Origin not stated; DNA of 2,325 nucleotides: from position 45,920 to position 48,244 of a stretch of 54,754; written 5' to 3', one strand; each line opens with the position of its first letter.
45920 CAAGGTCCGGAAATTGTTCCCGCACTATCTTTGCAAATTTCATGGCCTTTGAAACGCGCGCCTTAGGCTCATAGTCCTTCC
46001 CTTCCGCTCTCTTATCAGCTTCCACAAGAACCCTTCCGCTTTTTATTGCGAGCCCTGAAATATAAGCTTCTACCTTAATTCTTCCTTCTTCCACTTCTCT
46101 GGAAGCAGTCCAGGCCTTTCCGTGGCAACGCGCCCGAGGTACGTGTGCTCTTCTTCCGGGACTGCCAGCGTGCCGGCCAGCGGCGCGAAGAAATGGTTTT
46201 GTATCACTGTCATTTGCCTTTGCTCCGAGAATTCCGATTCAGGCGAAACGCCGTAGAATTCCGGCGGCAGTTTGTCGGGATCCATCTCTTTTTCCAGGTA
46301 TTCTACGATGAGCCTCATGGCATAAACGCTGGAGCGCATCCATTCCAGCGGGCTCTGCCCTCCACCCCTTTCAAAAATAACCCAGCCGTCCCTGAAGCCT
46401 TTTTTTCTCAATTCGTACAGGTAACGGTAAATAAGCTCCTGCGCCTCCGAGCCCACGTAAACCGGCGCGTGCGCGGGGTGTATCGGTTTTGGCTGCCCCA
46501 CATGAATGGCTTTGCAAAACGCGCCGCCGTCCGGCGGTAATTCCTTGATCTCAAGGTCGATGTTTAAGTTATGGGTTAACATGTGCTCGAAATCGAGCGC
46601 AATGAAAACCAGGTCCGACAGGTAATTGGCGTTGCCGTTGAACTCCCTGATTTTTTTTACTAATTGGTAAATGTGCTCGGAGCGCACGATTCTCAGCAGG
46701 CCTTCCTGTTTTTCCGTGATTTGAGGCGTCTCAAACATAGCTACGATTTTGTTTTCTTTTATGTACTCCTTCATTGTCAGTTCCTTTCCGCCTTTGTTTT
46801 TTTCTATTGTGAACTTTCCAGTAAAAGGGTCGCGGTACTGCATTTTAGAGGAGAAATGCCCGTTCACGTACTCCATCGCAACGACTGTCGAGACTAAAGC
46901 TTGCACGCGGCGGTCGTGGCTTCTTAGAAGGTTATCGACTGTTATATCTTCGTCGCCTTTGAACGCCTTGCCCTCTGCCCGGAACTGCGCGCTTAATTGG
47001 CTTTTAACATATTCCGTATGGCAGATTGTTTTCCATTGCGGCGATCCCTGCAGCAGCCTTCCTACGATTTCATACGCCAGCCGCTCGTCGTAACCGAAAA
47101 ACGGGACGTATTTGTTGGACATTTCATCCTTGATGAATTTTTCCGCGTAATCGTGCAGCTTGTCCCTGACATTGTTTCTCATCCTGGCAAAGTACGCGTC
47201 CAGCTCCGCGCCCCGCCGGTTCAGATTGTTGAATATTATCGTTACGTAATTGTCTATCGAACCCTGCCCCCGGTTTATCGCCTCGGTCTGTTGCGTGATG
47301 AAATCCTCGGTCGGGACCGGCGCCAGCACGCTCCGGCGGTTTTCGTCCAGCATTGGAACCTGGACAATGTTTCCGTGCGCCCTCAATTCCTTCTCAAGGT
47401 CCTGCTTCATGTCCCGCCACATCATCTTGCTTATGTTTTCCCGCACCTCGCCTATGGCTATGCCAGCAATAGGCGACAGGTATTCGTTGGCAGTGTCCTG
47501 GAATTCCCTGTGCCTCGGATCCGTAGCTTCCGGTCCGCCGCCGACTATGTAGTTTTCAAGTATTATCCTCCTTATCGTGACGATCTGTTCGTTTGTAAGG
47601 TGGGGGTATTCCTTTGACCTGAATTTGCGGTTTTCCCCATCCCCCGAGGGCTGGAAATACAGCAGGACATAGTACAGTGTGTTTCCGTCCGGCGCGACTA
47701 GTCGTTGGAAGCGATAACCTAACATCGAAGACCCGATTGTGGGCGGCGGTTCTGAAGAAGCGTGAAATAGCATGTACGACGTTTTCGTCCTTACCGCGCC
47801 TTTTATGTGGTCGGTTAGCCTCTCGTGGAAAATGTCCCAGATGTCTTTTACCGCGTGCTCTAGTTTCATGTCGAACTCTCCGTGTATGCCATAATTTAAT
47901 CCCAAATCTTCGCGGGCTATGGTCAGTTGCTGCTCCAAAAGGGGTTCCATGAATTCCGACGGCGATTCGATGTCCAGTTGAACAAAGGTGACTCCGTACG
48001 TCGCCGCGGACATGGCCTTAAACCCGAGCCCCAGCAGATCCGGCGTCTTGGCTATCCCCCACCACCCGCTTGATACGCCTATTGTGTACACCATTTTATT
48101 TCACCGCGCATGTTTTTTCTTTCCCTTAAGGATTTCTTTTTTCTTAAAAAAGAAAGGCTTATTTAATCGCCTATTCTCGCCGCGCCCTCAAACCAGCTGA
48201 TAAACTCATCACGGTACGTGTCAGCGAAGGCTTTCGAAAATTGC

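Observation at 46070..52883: Uncharacterised nine-gene cluster: two giant soluble proteins, duplicated 2-TM miniproteins, a 10-TM protein and a divergent three-gene operon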

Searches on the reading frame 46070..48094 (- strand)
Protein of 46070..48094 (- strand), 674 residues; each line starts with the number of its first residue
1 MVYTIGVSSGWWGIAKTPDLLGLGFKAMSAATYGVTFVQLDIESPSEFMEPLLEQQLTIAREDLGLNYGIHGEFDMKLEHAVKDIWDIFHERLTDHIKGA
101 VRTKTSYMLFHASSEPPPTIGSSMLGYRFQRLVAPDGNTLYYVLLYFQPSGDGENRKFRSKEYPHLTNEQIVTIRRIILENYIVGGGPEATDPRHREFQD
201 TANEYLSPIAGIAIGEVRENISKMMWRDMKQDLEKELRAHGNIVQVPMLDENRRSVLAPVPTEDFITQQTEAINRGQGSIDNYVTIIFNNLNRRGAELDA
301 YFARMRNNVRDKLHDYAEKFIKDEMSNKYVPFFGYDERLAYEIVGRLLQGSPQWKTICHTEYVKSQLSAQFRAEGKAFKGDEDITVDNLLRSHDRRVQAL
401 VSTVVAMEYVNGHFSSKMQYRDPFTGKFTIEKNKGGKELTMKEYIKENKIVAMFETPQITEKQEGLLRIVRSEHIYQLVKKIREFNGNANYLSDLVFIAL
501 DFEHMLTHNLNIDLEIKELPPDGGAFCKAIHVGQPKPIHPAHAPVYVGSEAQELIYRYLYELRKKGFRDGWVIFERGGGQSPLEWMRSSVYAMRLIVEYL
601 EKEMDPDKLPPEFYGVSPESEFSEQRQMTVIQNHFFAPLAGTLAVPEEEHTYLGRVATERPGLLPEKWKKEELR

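Call 3: search_protein_families(library=pfam, proteins=[window:46070-48094:-], max_evalue=1)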
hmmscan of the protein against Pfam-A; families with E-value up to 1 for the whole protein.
window:46070-48094:- (674 aa): 1 family
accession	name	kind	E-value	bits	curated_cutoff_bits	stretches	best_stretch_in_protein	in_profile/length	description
PF14023.12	Bestrophin-like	-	0.11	12.4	32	1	276-325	55-104/232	Bestrophin-like domain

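Call 4: search_protein_families(library=ncbifam, proteins=[window:46070-48094:-], max_evalue=1)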
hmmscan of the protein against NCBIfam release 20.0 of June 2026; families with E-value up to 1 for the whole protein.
window:46070-48094:- (674 aa): 1 family
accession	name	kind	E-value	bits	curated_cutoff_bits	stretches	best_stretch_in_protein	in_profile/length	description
NF041658.1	ornithlipidmtase_OlsG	equivalog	0.045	13.5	350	1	473-531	131-189/191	ornithine lipid N-methyltransferase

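Call 7: find_homologous_proteins(query=window:46070-48094:-)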
Query window:46070-48094:- (674 aa): 18 proteins with E <= 0.001 among 8000 candidates.
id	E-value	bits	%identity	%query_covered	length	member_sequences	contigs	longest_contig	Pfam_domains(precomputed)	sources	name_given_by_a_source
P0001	0.0e+0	1559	100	100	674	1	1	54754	-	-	-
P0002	0.0e+0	1331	85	100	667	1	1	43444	-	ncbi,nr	ncbi:MAG: hypothetical protein HY051_01780 [Candidatus Aenigmarchaeota archaeon]|nr:hypothetical pro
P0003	0.0e+0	1293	84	100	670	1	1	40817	-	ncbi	-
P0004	0.0e+0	1286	82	100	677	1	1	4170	-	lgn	-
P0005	0.0e+0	1274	83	100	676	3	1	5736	-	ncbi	-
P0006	0.0e+0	1253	81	100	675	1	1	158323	-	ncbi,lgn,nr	ncbi:MAG: hypothetical protein HY516_00875 [Candidatus Aenigmarchaeota archaeon]|nr:hypothetical pro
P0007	0.0e+0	1195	77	100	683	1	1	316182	-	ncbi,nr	ncbi:MAG: hypothetical protein HYT71_01150 [Candidatus Aenigmarchaeota archaeon]|nr:hypothetical pro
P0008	0.0e+0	1182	77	100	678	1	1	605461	-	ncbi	-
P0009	0.0e+0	1168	76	100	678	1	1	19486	-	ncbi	-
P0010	0.0e+0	1132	73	100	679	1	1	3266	-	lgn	-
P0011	0.0e+0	1096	70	100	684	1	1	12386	-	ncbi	-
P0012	0.0e+0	1085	69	100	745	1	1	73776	-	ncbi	-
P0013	0.0e+0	1078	69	100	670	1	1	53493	-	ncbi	-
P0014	0.0e+0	1053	70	100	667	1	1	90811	-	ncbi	ncbi:MAG: hypothetical protein V1836_03435 [Candidatus Aenigmatarchaeota archaeon]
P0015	1.4e-220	752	53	100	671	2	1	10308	-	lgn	-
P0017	7.0e-75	271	38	44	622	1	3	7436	-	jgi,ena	-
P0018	2.3e-72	262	35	54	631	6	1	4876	-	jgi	jgi:hypothetical protein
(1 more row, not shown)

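Call 8: find_encoding_contigs(protein=P0008, flank=10000, max_places=3)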
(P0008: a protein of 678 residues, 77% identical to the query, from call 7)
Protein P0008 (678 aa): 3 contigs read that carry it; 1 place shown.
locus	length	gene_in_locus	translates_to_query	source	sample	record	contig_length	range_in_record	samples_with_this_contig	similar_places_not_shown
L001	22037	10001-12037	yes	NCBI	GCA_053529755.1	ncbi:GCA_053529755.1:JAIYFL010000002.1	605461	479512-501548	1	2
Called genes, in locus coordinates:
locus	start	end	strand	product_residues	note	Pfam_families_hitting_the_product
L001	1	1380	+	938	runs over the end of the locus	PF04851:ResIII, PF00270:DEAD, PF00271:Helicase_C, PF19306:WHD_Lhr, PF08494:DEAD_assoc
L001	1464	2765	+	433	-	PF00670:AdoHcyase_NAD (faint), PF02558:ApbA (faint), PF20463:PDH_C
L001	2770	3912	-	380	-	PF01926:MMR_HSR1, PF02421:FeoB_N (faint), PF08438:YGR210-like_G4, PF02824:TGS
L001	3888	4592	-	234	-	PF01513:NAD_kinase (weak), PF20143:NAD_kinase_C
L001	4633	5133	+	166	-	-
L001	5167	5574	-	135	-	-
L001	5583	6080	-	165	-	-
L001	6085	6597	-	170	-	-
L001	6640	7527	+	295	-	-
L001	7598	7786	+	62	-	-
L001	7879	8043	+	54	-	-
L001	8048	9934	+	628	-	-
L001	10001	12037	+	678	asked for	-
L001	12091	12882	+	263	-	PF01909:NTP_transf_2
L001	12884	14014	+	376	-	PF01909:NTP_transf_2 (weak), PF18765:Polbeta (weak), PF05168:HEPN (faint)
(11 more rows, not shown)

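Call 9: find_encoding_contigs(protein=P0014, flank=10000, max_places=3)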
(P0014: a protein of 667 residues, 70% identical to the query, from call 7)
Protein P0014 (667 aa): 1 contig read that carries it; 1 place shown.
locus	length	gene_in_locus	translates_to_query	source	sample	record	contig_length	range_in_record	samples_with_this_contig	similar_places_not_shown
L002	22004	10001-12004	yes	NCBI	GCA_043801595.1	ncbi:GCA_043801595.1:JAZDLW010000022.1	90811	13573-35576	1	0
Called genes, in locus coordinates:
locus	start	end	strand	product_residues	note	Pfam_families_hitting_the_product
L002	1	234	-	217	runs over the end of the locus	PF00730:HhH-GPD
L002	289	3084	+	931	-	PF00270:DEAD, PF04851:ResIII, PF00271:Helicase_C, PF19306:WHD_Lhr, PF08494:DEAD_assoc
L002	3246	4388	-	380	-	PF01926:MMR_HSR1, PF02421:FeoB_N (faint), PF08438:YGR210-like_G4, PF02824:TGS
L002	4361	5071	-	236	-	PF01513:NAD_kinase, PF20143:NAD_kinase_C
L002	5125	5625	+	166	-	-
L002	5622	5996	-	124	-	-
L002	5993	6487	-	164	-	-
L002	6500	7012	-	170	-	-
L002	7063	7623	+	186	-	-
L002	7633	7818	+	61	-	-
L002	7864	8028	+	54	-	-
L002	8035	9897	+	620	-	-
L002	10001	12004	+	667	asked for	-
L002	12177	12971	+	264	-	PF01909:NTP_transf_2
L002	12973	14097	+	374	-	PF22600:MTPAP-like_central (faint), PF01909:NTP_transf_2, PF18765:Polbeta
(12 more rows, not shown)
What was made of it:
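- In the close clade the collinearity extends to unrelated neighbours such as Trm1, TFIIB and a histone gene (calls 8, 9).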

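Call 10: find_encoding_contigs(protein=P0017, flank=10000, max_places=4)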
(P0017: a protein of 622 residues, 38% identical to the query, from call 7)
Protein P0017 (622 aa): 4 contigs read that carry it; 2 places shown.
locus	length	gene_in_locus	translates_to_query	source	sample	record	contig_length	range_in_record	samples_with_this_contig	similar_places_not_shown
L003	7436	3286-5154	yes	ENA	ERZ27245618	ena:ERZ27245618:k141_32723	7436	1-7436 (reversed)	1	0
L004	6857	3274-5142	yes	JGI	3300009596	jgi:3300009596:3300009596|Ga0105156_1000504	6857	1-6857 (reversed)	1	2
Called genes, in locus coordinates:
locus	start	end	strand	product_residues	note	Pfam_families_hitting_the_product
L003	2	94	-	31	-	?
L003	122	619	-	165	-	-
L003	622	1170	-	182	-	-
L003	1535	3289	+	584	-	-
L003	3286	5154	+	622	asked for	-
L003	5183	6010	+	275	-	PF01909:NTP_transf_2, PF18765:Polbeta (weak)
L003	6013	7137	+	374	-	PF01909:NTP_transf_2, PF18765:Polbeta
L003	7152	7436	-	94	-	?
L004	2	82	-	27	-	?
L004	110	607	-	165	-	-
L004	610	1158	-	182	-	-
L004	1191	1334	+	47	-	-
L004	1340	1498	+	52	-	-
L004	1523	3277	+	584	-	-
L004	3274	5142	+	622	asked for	-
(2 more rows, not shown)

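Call 11: find_encoding_contigs(protein=P0018, flank=10000, max_places=4)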
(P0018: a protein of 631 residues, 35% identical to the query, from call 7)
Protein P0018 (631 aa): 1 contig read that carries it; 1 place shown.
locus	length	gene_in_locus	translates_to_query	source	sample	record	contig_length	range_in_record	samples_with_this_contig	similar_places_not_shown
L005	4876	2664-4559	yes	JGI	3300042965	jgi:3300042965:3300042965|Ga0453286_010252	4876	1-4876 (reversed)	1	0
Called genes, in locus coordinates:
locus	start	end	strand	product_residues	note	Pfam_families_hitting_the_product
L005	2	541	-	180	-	?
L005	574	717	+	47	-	-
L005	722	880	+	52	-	-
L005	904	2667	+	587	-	-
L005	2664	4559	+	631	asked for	-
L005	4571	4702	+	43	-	-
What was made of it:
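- C and T overlap by 4 nt in L003 and L005 (calls 10, 11).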

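Call 13: search_solved_structures(query=A1, max_evalue=10, show_alignments=3)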
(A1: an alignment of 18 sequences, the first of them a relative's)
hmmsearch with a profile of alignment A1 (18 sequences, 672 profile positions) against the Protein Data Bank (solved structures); distinct sequences matched with E-value up to 10: 2.
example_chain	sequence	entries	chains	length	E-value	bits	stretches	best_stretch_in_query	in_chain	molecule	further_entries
9m8o_P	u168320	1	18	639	1.9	10.2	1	231-325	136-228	Gp18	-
8rz0_A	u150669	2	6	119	4.1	9.1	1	218-311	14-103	RH5-34EM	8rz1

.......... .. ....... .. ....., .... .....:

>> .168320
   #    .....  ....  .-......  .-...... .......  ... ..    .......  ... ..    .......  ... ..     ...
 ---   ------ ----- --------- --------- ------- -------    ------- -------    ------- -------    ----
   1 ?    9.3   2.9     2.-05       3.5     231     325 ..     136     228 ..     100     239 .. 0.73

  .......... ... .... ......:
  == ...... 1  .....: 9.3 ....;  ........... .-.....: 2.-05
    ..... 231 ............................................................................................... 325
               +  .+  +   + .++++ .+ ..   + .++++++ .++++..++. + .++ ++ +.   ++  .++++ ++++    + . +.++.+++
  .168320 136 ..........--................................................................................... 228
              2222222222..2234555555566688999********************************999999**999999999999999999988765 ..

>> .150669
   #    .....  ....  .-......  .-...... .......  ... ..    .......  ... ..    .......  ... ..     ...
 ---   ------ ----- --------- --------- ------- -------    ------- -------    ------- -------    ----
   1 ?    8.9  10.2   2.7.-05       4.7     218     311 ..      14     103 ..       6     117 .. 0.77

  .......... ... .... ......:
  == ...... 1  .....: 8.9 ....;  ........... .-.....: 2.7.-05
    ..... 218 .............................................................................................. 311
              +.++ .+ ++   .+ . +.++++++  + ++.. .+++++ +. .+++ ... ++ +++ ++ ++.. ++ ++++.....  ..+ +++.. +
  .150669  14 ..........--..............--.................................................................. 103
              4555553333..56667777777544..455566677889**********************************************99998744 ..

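Call 27: predict_structure(alignment_id=A1)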
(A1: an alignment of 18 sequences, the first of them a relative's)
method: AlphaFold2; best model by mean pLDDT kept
length: 674 residues; sequences in the alignment: 18
mean_pLDDT: 78.6   pTM: 0.79
mean pLDDT of the five models: 78.6, 78.0, 73.5, 70.0, 66.4
residues with pLDDT >= 90: 262; 70-90: 240; 50-70: 96; < 50: 76
segments of 3 or more residues with pLDDT < 50: 10-15, 120-127, 615-674
pLDDT, mean of each block of 10 residues (from residue 1): 56 46 54 66 65 70 73 72 89 86 85 71 46 93 94 84 94 94 87 91 93 87 93 93 88 85 93 89 91 88 91 94 90 85 95 93 94 94 92 83 92 93 81 91 94 83 65 92 94 94 80 86 91 62 69 83 87 65 65 78 77 48 41 40 32 35 37 30
secondary structure, 60 per line:
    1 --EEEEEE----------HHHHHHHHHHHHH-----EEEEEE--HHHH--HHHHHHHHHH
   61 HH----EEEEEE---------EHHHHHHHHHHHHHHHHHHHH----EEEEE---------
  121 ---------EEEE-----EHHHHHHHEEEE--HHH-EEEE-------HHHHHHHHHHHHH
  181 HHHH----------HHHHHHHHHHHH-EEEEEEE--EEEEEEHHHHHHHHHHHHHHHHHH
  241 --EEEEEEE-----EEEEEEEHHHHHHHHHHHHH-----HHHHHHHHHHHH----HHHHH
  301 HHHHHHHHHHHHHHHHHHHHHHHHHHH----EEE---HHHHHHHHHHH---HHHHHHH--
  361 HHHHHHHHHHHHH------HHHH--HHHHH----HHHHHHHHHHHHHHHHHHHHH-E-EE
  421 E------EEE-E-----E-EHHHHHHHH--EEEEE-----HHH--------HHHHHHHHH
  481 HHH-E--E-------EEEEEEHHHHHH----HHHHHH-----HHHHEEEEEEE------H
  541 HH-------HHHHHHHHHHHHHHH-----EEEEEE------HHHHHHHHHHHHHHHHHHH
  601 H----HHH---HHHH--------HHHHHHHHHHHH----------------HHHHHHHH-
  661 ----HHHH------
elements in order: E3-8 H19-31 E37-42 H45-48 H51-62 E67-72 H83-102 E107-111 E130-133 H140-146 E147-150 E157-160 H168-184 H195-206 E208-214 E217-222 H223-240 E243-249 E255-261 H262-274 H280-291 H296-327 E332-334 H338-348 H352-358 H361-373 H380-383 H386-390 H395-415 E419-421 E428-430 H441-448 E451-455 H472-483 E496-501 H502-507 H512-517 H523-526 E527-533 H550-564 E570-575 H582-601 H612-615 H624-635 H652-659 H665-668
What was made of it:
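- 46070..48094 (-): T: 674-aa Endo-IV-like TIM-barrel metalloenzyme. Barrel halves are about 1-128 and 446-612, the inserted domain is about 129-445, and a conserved, low-confidence C-terminal tail runs 613-674. AF2 model with pLDDT 78.6 and pTM 0.79 (call 27).
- On Endonuclease IV family (trinuclear-metal AP endonuclease): AF2 model with pTM 0.79 (call 27).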

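Call 29: search_protein_representatives(alignment_id=A1)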
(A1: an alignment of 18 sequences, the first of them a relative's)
Query: 18 sequences, 672 profile positions. Proteins with E-value up to 0.001 (for the whole library): 198; up to 1e-10: 166; up to 1e-30: 127. The best 150 are listed.
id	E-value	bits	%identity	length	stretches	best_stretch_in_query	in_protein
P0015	0.0e+00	1062.6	-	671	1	1-672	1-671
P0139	2.1e-194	664.4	-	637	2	258-672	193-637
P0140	3.5e-145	501.7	-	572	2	309-671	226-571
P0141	1.1e-142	493.5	-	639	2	312-672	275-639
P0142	2.7e-114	399.7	-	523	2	383-672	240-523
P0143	4.6e-113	395.6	-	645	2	275-672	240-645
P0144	3.0e-111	389.6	-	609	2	306-672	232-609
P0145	1.9e-110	386.9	-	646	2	257-672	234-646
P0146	3.3e-110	386.1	-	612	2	264-672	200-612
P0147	3.2e-109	382.9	-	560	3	397-672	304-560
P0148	8.0e-106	371.7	-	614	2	285-672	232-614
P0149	1.4e-101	357.7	-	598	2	297-671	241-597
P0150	1.5e-101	357.6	-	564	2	266-671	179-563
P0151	1.1e-100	354.7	-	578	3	397-671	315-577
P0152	3.7e-99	349.7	-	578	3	401-671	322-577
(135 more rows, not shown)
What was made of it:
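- The T family has 198 clusters at 50% identity among 1.84 billion proteins (call 29).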

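Call 30: fold_search(model_id=the predicted structure, library=pdb)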
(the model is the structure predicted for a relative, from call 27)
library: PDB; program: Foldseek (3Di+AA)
matches with E <= 10: 1328; with E <= 0.001: 17
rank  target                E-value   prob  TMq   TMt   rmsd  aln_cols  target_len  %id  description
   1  4q7i_B                2.2e-05  1.00  0.29  0.61  14.7       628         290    8  Crystal structure of engineered thermostable D-tagatose 3-epimerase PcDTE-Var8 (released 2014-10-22)
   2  4ytr_B                2.3e-05  1.00  0.28  0.59  15.1       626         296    7  Crystal structure of D-tagatose 3-epimerase C66S from Pseudomonas cichorii in complex with 1-deoxy L-tagatose (released 2016-03-23)
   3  4xsl_D                2.4e-05  1.00  0.31  0.64  14.4       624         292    7  Crystal strcutre of D-tagatose 3-epimerase C66S from Pseudomonas cichorii in complex with glycerol (released 2016-01-27)
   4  4pfh_B                3.9e-05  1.00  0.31  0.65  14.0       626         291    7  Crystal structure of engineered D-tagatose 3-epimerase PcDTE-IDF8 (released 2014-10-22)
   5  4pfh_A                4.6e-05  1.00  0.31  0.64  13.9       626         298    7  Crystal structure of engineered D-tagatose 3-epimerase PcDTE-IDF8 (released 2014-10-22)
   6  8xiv                  4.8e-05  1.00  0.31  0.67   9.4       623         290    8  Production of D-psicose (released 2024-12-25)
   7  4q7i_A                5.9e-05  1.00  0.29  0.59  14.8       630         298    7  Crystal structure of engineered thermostable D-tagatose 3-epimerase PcDTE-Var8 (released 2014-10-22)
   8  4pgl_B                7.3e-05  1.00  0.29  0.61  14.2       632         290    7  Crystal structure of engineered D-tagatose 3-epimerase PcDTE-ILS6 (released 2014-10-22)
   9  8xix                  1.2e-04  1.00  0.16  0.34  21.1       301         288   15  KeDt3e within Co (released 2024-12-25)
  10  4pgl_A                1.2e-04  1.00  0.29  0.60  14.7       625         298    6  Crystal structure of engineered D-tagatose 3-epimerase PcDTE-ILS6 (released 2014-10-22)
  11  4xsl_A                1.3e-04  1.00  0.30  0.63  14.1       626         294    7  Crystal strcutre of D-tagatose 3-epimerase C66S from Pseudomonas cichorii in complex with glycerol (released 2016-01-27)
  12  2ou4_B                2.1e-04  1.00  0.17  0.34   6.1       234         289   10  Crystal structure of D-tagatose 3-epimerase from Pseudomonas cichorii (released 2007-12-25)
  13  4xsl_B                2.4e-04  1.00  0.17  0.34  12.2       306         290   11  Crystal strcutre of D-tagatose 3-epimerase C66S from Pseudomonas cichorii in complex with glycerol (released 2016-01-27)
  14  4xsl_C                2.6e-04  1.00  0.17  0.34  17.4       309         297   10  Crystal strcutre of D-tagatose 3-epimerase C66S from Pseudomonas cichorii in complex with glycerol (released 2016-01-27)
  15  2ou4_A                3.2e-04  1.00  0.16  0.32  16.1       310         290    9  Crystal structure of D-tagatose 3-epimerase from Pseudomonas cichorii (released 2007-12-25)
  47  1qtw                  1.2e-02  1.00  0.14  0.31   3.9       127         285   17  HIGH-RESOLUTION CRYSTAL STRUCTURE OF THE ESCHERICHIA COLI DNA REPAIR ENZYME ENDONUCLEASE IV (released 1999-08-31)
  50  6ki3_B                1.3e-02  0.89  0.17  0.35  20.7       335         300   10  The crystal structure of AsfvAP:dF commplex (released 2020-05-27)
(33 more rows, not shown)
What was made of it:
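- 46070..48094 (-): Foldseek matches xylose-isomerase-like TIM barrels, E 2e-5, TM 0.6-0.69 normalised to the target (call 30).
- On Endonuclease IV family (trinuclear-metal AP endonuclease): Foldseek matches superfamily members at E 2e-5 to 1e-2, including 1qtw and 6ki3 (call 30).
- Closest known: Ketose 3-epimerases of the same superfamily. Same: They are the best whole-model fold matches (E 2e-5, TM about 0.65 normalised to the target, call 30).
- Checked: The split TIM barrel in the 674-aa protein is confirmed (calls 27, 30).
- The AF2 model matched by Foldseek shows a xylose-isomerase-like TIM barrel (calls 27, 30). The top Foldseek matches of T are D-tagatose and D-psicose 3-epimerases (E 2e-5, call 30).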
